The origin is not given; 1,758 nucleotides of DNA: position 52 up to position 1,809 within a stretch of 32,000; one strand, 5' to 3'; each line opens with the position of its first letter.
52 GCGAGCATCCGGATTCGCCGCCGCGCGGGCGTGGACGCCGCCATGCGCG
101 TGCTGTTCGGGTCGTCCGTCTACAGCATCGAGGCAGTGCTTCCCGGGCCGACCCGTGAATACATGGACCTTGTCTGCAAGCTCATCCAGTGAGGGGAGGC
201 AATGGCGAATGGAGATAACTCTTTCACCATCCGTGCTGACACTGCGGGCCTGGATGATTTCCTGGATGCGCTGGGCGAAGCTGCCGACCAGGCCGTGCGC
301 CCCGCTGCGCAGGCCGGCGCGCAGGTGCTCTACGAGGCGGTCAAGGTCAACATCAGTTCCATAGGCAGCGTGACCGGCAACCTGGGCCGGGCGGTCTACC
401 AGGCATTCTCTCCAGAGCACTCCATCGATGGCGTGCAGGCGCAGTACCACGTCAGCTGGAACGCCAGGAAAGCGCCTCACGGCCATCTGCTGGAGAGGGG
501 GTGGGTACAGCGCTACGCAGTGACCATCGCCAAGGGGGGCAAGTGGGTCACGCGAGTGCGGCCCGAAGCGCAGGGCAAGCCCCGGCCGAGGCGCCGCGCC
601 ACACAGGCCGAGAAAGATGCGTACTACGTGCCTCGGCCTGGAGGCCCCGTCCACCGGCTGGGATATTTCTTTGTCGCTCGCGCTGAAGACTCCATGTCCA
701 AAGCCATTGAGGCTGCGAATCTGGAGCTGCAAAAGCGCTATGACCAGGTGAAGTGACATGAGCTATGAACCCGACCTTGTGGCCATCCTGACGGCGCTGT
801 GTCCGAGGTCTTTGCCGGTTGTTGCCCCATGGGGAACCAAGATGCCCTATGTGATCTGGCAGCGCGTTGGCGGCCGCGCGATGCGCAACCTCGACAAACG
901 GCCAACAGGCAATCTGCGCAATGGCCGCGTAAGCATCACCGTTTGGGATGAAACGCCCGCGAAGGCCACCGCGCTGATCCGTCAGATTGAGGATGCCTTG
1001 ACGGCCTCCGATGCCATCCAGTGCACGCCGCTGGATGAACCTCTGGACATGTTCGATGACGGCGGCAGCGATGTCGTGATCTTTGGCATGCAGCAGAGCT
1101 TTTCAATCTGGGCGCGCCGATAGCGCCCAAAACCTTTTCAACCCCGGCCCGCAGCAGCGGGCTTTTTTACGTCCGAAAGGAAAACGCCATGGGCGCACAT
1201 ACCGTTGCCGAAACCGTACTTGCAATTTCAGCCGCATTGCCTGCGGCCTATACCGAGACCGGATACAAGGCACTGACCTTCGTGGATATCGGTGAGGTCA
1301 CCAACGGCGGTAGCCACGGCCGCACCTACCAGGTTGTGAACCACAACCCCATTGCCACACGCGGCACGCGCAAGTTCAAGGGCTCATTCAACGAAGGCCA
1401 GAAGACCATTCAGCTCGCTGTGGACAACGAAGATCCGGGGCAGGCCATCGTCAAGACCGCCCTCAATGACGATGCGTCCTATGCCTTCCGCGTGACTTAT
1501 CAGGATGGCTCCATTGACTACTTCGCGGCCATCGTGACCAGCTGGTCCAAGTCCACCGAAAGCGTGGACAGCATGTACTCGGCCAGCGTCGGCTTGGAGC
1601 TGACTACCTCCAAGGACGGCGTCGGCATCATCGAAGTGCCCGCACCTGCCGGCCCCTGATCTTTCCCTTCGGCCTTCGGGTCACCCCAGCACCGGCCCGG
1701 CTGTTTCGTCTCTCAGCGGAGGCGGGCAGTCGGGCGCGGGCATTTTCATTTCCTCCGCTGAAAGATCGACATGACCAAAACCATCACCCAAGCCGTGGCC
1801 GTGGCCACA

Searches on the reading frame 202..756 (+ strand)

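Call 45: search_protein_families(library=phrogs, proteins=[window:202-756:+], max_evalue=0.001)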
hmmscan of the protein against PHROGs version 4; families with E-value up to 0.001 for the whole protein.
window:202-756:+ (184 aa): 1 family
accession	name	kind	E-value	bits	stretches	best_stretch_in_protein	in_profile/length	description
phrog_5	-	connector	5.8e-08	33.9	1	9-171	90-199/239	tail completion or Neck1 protein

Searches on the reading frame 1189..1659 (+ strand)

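Call 45: search_protein_families(library=phrogs, proteins=[window:1189-1659:+], max_evalue=0.001)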
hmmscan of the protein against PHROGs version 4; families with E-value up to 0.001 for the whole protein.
window:1189-1659:+ (156 aa): 3 families
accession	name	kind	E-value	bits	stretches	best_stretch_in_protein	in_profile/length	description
phrog_158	-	tail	3.7e-16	60.5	1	7-141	20-155/376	major tail protein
phrog_584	-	tail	1e-06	29.7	1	25-139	94-209/218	major tail protein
phrog_41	-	tail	9.9e-05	23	1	71-128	78-135/245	major tail protein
